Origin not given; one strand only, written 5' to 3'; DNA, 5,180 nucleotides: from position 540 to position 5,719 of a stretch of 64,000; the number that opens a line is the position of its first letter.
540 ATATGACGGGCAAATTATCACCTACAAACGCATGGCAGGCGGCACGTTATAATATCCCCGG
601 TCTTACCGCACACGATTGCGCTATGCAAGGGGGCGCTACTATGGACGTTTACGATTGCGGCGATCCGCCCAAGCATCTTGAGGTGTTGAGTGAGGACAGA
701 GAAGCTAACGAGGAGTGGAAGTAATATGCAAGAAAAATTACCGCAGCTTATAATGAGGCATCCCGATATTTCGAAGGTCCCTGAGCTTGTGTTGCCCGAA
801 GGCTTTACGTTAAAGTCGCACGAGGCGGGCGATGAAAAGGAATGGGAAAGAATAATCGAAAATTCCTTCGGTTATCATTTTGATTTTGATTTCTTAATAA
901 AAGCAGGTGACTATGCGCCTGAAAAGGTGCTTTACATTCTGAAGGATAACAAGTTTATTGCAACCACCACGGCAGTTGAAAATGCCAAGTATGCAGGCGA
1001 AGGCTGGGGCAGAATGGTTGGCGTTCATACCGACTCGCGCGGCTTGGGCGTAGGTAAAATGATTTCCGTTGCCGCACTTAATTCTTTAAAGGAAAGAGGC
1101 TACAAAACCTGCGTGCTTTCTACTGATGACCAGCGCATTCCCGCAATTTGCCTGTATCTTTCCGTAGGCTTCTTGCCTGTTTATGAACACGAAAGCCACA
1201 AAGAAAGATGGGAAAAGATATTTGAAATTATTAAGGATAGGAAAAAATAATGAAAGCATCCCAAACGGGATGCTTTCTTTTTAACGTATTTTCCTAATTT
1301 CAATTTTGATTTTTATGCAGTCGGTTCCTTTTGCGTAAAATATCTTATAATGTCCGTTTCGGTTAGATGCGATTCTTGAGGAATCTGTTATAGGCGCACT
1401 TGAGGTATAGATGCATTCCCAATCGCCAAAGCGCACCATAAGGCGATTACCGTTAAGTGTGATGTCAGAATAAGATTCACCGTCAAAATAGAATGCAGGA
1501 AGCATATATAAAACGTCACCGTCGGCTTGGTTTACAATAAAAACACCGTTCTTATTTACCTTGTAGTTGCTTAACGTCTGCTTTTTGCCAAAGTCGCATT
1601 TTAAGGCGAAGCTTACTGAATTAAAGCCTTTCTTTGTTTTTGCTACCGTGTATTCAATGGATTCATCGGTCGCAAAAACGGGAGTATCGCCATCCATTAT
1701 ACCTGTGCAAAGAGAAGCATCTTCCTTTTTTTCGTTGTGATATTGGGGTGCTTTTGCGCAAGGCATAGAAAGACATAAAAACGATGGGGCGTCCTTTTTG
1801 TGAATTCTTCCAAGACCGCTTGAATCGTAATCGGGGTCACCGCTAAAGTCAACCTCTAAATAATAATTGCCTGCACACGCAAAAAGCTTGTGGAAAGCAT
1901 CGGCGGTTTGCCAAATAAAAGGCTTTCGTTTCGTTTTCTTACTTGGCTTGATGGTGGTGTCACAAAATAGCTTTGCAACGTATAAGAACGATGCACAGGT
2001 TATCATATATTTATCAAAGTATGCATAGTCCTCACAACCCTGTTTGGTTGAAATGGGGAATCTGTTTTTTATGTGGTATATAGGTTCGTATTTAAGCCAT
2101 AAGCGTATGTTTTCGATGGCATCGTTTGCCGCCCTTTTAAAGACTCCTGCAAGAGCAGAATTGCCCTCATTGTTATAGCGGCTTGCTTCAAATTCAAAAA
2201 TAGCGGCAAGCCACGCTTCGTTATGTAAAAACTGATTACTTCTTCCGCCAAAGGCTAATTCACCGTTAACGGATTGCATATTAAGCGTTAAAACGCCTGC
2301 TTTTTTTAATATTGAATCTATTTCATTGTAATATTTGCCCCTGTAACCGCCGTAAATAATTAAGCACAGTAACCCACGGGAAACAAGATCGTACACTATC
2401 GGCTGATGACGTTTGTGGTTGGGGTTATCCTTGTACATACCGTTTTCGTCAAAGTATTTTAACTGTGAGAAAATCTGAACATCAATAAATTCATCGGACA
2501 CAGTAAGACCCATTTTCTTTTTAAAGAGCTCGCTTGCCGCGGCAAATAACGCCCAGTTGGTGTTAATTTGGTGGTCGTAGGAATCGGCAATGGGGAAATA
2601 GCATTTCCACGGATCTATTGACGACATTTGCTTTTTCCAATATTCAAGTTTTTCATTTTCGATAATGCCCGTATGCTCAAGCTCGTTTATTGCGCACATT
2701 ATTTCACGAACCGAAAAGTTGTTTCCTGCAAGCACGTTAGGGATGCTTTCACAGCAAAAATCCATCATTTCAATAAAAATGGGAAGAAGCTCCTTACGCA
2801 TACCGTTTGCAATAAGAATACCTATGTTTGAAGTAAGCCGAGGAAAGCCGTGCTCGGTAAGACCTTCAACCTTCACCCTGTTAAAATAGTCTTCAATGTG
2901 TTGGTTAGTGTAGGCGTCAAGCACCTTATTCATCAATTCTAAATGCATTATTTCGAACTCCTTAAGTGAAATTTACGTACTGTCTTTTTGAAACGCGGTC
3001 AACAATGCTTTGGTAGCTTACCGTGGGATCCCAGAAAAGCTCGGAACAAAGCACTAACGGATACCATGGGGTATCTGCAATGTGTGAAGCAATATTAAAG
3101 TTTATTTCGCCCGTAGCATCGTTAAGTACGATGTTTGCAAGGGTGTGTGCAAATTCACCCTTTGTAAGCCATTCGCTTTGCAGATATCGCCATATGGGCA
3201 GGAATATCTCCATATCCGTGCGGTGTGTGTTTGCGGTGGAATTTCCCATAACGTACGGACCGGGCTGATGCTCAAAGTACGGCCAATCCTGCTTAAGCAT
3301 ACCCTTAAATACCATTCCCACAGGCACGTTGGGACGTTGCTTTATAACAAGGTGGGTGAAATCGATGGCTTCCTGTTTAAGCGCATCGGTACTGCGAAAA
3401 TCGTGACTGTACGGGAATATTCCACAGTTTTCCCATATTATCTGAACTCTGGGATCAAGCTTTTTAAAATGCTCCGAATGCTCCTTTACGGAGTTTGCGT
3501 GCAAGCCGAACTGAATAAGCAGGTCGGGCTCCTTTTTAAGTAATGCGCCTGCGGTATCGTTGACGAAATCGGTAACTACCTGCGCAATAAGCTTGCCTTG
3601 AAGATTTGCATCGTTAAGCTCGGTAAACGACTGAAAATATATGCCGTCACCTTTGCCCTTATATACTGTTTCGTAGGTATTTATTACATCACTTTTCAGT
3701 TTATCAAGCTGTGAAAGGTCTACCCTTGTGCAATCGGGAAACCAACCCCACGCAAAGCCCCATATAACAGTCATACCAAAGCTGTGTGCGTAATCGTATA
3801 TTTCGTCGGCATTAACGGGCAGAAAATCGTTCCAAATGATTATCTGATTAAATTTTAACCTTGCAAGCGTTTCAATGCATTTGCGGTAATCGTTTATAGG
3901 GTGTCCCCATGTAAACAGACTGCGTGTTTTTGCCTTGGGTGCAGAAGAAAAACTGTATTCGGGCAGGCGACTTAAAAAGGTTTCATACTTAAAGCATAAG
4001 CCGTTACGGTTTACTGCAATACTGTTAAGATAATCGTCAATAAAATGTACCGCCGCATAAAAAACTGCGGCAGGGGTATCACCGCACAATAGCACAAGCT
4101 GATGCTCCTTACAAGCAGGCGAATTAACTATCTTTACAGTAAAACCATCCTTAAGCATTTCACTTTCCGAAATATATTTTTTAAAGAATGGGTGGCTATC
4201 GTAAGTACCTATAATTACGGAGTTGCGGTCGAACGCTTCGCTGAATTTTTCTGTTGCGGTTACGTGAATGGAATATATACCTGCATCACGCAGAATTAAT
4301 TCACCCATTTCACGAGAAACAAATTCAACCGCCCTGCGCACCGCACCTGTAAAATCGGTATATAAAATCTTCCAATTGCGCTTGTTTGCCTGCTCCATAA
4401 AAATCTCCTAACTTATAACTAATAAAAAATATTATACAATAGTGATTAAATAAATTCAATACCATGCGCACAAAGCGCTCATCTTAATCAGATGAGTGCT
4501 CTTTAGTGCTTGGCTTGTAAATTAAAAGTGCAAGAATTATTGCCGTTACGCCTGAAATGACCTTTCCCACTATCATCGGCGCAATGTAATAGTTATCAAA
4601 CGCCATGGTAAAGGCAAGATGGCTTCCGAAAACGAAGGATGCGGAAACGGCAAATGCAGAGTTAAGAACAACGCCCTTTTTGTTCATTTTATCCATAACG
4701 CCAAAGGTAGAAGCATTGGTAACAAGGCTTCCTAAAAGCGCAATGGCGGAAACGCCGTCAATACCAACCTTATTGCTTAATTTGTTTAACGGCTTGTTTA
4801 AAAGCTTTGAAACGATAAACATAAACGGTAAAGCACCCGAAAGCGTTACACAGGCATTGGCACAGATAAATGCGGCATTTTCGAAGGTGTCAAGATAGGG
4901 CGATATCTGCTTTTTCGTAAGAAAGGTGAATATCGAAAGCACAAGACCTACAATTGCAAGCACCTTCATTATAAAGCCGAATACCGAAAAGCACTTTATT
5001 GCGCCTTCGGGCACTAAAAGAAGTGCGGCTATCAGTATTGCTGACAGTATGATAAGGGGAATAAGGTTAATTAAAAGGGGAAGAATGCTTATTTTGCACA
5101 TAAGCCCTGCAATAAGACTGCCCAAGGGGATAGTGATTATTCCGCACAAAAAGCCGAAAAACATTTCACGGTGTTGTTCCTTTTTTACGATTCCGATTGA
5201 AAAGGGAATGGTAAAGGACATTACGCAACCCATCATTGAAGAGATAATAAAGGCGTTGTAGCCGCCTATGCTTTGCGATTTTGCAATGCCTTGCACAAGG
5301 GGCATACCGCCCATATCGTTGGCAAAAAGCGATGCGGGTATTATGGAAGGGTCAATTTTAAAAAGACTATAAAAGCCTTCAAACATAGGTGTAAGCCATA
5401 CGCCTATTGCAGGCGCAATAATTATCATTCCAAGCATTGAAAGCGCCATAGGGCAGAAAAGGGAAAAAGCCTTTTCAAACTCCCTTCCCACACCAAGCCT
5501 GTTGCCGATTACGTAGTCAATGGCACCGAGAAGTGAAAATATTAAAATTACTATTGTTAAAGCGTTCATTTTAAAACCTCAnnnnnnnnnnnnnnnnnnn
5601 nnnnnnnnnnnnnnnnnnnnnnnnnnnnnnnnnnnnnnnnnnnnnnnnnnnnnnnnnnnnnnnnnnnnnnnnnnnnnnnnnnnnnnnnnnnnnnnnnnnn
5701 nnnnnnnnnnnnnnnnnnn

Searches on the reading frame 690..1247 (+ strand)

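Call 42: search_protein_families(library=pfam, proteins=[window:690-1247:+])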
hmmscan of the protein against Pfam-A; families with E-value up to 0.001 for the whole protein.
window:690-1247:+ (186 aa): 2 families
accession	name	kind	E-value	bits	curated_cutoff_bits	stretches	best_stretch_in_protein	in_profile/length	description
PF00583.31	Acetyltransf_1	-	2.1e-07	31.7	20.7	1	63-161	15-116/116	Acetyltransferase (GNAT) family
PF13508.13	Acetyltransf_7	-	4.8e-06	27.3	27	1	81-161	5-82/84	Acetyltransferase (GNAT) domain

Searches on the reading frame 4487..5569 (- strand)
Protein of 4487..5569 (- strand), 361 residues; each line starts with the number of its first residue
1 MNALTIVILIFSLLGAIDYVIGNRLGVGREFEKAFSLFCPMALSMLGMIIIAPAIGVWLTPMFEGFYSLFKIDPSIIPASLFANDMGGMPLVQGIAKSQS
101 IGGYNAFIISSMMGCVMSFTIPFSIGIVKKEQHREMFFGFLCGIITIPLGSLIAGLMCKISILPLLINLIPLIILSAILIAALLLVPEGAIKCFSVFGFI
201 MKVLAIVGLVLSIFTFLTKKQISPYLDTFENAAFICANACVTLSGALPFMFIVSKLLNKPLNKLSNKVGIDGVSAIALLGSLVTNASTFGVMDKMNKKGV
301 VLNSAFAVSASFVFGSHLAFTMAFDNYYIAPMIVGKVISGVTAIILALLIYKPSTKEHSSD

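Call 42: search_protein_families(library=pfam, proteins=[window:4487-5569:-])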
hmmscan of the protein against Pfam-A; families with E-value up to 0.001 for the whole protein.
window:4487-5569:- (361 aa): 1 family
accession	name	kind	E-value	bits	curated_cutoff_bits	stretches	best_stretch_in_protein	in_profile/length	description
PF04346.18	EutH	-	9.1e-99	331.4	25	1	3-350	4-351/351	Ethanolamine utilisation protein, EutH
